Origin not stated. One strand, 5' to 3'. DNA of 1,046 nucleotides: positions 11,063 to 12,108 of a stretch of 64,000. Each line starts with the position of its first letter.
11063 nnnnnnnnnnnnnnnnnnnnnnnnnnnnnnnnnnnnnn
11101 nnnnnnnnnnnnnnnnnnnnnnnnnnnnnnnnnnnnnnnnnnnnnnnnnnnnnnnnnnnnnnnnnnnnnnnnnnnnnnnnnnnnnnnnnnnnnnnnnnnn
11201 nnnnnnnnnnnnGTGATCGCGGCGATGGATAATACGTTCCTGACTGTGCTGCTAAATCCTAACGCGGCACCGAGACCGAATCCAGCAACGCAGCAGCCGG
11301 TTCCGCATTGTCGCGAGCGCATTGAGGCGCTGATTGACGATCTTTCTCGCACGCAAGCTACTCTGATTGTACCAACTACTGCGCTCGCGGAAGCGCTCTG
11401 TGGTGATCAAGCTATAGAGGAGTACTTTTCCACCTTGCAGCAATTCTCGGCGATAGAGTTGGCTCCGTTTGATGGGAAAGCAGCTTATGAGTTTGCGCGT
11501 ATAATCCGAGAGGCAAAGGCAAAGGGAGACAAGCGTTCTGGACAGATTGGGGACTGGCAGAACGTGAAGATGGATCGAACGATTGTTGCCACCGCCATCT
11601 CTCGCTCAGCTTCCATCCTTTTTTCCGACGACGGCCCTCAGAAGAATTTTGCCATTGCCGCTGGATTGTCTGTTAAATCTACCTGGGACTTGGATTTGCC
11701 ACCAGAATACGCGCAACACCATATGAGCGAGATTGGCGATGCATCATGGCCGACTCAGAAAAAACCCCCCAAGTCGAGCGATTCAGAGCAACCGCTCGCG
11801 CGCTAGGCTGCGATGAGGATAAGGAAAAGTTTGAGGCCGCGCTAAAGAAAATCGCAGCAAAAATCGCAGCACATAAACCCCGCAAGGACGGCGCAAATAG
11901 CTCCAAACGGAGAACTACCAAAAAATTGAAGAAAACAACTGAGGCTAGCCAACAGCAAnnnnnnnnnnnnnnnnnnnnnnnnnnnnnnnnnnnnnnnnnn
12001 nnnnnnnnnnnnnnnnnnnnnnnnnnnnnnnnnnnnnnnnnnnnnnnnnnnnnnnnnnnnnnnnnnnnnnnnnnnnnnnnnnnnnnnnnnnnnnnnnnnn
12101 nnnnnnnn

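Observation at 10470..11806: Coupled unknown protein plus PIN nuclease: candidate toxin-antitoxin or anti-phage system on the IS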

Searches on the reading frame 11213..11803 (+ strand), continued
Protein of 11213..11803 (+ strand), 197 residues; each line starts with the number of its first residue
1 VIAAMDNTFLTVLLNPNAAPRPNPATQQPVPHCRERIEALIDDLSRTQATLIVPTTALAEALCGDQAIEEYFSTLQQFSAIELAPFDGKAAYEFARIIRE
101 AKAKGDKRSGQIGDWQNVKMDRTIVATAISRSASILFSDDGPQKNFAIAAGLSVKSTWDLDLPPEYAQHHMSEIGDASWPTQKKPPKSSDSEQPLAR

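Call 102: find_related_loci(query=A2, collection=metagenome_contigs, flank=3000)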
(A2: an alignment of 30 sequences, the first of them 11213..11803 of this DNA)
Query A2 (197 aa) in metagenome_contigs; peptide patterns used: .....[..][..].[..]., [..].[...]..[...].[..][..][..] (x = any residue, [..] = any of these).
544 stretches matched a pattern; 441 encode a relative of the query (tblastn E <= 1e-3); the best 80 are kept; 80 distinct loci.
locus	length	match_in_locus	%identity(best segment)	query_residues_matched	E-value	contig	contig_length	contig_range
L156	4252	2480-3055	67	1-192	4e-87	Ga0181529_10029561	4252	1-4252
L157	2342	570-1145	67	1-192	9e-90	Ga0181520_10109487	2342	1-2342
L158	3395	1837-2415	66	1-193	5e-87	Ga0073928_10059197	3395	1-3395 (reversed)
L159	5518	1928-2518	64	1-197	3e-83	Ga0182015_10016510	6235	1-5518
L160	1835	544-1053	51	1-171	2e-56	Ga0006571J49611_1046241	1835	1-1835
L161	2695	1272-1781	51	1-171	3e-55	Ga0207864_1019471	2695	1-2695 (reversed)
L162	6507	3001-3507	50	1-169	2e-53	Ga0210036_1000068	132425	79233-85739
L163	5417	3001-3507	50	1-169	2e-53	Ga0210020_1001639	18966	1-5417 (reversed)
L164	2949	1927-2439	49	1-171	6e-53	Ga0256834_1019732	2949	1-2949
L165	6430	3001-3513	49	1-171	3e-52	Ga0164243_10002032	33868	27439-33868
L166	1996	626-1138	49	1-171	5e-53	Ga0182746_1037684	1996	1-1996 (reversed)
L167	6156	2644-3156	49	1-171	3e-52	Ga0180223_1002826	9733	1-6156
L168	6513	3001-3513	46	1-171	7e-52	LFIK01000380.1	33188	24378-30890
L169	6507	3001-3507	50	1-169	2e-53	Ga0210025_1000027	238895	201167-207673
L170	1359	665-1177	44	1-171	6e-49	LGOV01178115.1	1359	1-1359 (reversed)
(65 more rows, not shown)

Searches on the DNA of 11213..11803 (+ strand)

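Call 85: search_dna_similar(query=L148:1640-3130:+, collection=ecoli_genomes, mode=near, max_rows=8)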
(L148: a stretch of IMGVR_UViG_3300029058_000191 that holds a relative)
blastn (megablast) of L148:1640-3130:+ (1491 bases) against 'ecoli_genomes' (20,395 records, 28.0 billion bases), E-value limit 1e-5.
Records with a match: 121; places in all: 121; records where one place covers at least 80% of the query: 33.
Genomes with a match: 121 of 5426; with a place that covers at least 80% of the query: 33. Places per genome that has any: lowest 1, median 1, highest 1. On chromosomes: 121 places; on plasmids: 0.
Best place of each record, by identity: >=99% 33; 90-95% 13; 80-90% 75.
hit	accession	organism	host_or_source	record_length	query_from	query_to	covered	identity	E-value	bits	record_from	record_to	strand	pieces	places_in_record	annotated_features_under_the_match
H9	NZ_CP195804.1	Escherichia coli strain 19AR1724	Homo sapiens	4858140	1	1491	100%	99.8%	0e+0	2737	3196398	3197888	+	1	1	hypothetical protein | PIN domain-containing protein | Arc family DNA-binding protein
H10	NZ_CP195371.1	Escherichia coli strain 23AR1217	Homo sapiens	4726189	1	1491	100%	99.8%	0e+0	2737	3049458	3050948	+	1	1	hypothetical protein | PIN domain-containing protein | Arc family DNA-binding protein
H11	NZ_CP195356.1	Escherichia coli strain 24AR0180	Homo sapiens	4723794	1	1491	100%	99.8%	0e+0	2737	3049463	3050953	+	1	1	hypothetical protein | PIN domain-containing protein | Arc family DNA-binding protein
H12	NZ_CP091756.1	Escherichia coli strain LC-1302-2020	Homo sapiens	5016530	1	1491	100%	99.6%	0e+0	2721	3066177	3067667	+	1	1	hypothetical protein | PIN domain-containing protein | Arc family DNA-binding protein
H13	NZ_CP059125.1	Escherichia coli strain EC45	Homo sapiens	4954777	1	1491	100%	99.6%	0e+0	2721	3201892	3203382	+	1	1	hypothetical protein | PIN domain-containing protein | Arc family DNA-binding protein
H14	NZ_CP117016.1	Escherichia coli strain MLI121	Homo sapiens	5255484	1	1491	100%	99.6%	0e+0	2721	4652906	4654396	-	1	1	hypothetical protein | PIN domain-containing protein | Arc family DNA-binding protein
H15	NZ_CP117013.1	Escherichia coli strain MLI114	Homo sapiens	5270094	1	1491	100%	99.6%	0e+0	2721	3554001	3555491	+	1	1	hypothetical protein | PIN domain-containing protein | Arc family DNA-binding protein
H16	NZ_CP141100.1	Escherichia coli strain KE40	Homo sapiens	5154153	1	1491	100%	99.6%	0e+0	2721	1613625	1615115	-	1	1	hypothetical protein | PIN domain-containing protein | Arc family DNA-binding protein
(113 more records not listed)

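Call 86: search_dna_similar(query=L148:1640-3130:+, collection=phages, mode=near, max_rows=10)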
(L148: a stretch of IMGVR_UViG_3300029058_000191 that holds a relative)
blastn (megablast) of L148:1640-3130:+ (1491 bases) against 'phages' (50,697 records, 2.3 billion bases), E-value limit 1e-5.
Records with a match: 3; places in all: 3; records where one place covers at least 80% of the query: 0.
Best place of each record, by identity: 80-90% 3.
By first word of the organism name: Salmonella 2; Enterobacteria 1.
By host as written in the record: Salmonella enterica subsp. enterica serovar Brandenburg 2; Escherichia coli RS218 1.
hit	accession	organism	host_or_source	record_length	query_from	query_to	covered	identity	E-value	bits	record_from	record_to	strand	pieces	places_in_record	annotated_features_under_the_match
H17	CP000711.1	Enterobacteria phage CUS-3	Escherichia coli RS218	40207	1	233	16%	89.7%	5e-78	298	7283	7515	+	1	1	mnt: phage regulatory protein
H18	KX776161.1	Salmonella phage UPF_BP1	Salmonella enterica subsp. enterica ...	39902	1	251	17%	83.3%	2e-57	230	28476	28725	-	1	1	SPUPF_00066: Mnt protein | SPUPF_00065: hypothetical protein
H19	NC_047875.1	Salmonella phage UPF_BP1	Salmonella enterica subsp. enterica ...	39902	1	251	17%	83.3%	2e-57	230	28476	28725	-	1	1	SPUPF_00066: partition protein ATPase | SPUPF_00065: hypothetical protein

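Call 92: get_annotated_region(hit=H9, flank=3000)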
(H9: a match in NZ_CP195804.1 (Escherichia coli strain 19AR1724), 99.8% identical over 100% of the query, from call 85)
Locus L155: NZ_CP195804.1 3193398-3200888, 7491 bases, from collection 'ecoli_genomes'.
description: Escherichia coli strain 19AR1724 chromosome, complete genome
organism: Escherichia coli strain 19AR1724 (NCBI taxid 562)
replicon: chromosome; assembly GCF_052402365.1
host: Homo sapiens; source: Screen: rectum; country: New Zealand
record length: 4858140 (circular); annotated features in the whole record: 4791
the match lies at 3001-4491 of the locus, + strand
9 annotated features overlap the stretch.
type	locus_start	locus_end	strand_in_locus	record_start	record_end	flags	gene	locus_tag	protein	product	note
CDS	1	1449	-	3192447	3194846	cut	-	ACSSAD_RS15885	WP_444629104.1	phage head-binding domain-containing protein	-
CDS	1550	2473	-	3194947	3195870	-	-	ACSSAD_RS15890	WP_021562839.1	phage antirepressor N-terminal domain-containing protein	-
CDS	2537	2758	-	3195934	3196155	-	-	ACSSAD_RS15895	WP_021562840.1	hypothetical protein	-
CDS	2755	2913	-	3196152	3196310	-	-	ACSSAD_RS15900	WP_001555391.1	Arc family DNA-binding protein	-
CDS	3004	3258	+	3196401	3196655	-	-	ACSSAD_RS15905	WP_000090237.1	Arc family DNA-binding protein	-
CDS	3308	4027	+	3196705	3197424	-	-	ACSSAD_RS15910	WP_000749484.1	hypothetical protein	-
CDS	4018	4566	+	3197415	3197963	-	-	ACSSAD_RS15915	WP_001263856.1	PIN domain-containing protein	-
CDS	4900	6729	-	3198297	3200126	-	-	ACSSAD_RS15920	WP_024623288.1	hypothetical protein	-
CDS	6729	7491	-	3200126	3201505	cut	-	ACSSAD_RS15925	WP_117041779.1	DNA transfer protein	-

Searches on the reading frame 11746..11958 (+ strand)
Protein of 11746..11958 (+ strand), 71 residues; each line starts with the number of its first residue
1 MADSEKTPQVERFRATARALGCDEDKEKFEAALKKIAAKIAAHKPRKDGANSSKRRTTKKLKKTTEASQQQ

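Call 3: search_protein_families(library=pfam, proteins=[window:11746-11958:+], max_evalue=1)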
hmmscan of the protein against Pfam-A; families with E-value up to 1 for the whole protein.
window:11746-11958:+ (71 aa): 2 families
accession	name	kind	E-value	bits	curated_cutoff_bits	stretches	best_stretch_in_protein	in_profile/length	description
PF24367.1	DUF7523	-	0.019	15.7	27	1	12-67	26-81/158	Family of unknown function (DUF7523)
PF17389.8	Bac_rhamnosid6H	-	0.19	11.4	24.5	1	13-58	182-227/339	Bacterial alpha-L-rhamnosidase 6 hairpin glycosidase domain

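Call 4: search_protein_families(library=padloc, proteins=[window:11746-11958:+], max_evalue=1)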
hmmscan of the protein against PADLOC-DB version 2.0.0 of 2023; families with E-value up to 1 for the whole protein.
window:11746-11958:+ (71 aa): 0 families

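Call 5: search_protein_families(library=ncbifam, proteins=[window:11746-11958:+], max_evalue=1)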
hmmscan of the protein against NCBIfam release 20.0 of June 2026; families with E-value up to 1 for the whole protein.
window:11746-11958:+ (71 aa): 0 families

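Call 10: search_protein_families(library=phrogs, proteins=[window:11746-11958:+], max_evalue=1)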
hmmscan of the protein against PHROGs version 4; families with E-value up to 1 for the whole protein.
window:11746-11958:+ (71 aa): 1 family
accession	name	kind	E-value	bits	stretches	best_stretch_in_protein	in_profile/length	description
phrog_19318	-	unknown function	0.083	14.2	1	3-52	52-98/105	-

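Call 75: find_homologous_proteins(query=window:11746-11958:+, max_evalue=0.01)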
Query window:11746-11958:+ (71 aa): 41 proteins with E <= 0.01 among 52 candidates.
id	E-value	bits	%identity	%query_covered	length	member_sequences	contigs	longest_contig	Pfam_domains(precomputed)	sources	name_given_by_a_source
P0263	2.0e-12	64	58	90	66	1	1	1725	-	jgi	jgi:hypothetical protein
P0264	4.5e-12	63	59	85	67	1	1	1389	-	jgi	jgi:hypothetical protein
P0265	5.6e-11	60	73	68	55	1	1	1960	-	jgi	jgi:hypothetical protein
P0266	7.2e-11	59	72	70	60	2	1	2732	-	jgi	jgi:hypothetical protein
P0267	1.1e-10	59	71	63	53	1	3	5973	-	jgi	jgi:hypothetical protein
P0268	4.2e-10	57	69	63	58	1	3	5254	-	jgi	jgi:hypothetical protein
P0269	7.4e-10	56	60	73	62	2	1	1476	-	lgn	-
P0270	9.7e-10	56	66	70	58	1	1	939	-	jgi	jgi:hypothetical protein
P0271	3.0e-9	54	71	59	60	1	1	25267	-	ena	-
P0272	6.6e-9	53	66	75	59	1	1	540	-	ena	-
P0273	1.5e-8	52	72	61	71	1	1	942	-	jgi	jgi:hypothetical protein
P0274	2.3e-8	51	87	32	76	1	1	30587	-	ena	-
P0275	8.3e-8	50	67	61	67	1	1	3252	-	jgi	jgi:hypothetical protein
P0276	1.2e-7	49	75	51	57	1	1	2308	-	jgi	-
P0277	1.7e-7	49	76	54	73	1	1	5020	-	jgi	jgi:hypothetical protein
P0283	4.3e-7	48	73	56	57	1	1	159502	-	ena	-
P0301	2.5e-5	42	49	92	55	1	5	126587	-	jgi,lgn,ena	jgi:hypothetical protein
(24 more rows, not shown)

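Call 77: find_encoding_contigs(protein=P0283, flank=5000, max_places=2)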
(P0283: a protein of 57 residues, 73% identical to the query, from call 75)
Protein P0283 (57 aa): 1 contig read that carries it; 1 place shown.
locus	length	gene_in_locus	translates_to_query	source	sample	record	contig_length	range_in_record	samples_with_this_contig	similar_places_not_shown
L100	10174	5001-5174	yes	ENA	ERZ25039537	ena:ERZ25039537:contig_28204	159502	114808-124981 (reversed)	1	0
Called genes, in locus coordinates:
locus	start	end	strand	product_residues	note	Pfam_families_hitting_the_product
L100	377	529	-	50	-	-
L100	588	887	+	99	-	PF14384:BrnA_antitoxin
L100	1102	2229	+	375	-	PF19077:Big_13 (faint), PF01476:LysM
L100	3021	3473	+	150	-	PF12762:DDE_Tnp_IS1595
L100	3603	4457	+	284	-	-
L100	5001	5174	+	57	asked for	-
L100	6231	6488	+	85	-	-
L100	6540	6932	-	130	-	PF01042:Ribonuc_L-PSP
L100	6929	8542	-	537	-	PF02786:CPSase_L_D2, PF07478:Dala_Dala_lig_C (weak), PF02785:Biotin_carb_C, PF18140:PCC_BT, PF00364:Biotin_lipoyl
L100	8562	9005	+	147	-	-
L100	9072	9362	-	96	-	-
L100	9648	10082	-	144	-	-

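Call 78: find_encoding_contigs(protein=P0301, flank=5000, max_places=2)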
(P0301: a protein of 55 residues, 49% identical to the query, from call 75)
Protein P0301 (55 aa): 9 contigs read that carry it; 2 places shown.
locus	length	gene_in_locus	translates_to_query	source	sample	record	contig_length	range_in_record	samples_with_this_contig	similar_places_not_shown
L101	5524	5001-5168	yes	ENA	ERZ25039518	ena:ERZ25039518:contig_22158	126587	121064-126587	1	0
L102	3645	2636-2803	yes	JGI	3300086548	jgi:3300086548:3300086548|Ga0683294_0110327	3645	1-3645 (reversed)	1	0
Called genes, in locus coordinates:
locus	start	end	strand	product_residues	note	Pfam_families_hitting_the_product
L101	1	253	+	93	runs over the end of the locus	-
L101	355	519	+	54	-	-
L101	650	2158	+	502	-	PF06863:DUF1254, PF06742:DUF1214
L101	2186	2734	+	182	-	-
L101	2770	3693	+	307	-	PF12760:Zn_ribbon_IS1595, PF12762:DDE_Tnp_IS1595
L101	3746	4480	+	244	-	-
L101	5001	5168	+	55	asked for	-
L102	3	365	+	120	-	?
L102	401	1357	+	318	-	PF12760:Zn_ribbon_IS1595, PF12762:DDE_Tnp_IS1595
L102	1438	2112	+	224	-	-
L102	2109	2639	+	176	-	PF01850:PIN (weak)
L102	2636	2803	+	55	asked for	-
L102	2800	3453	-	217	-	-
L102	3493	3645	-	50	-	?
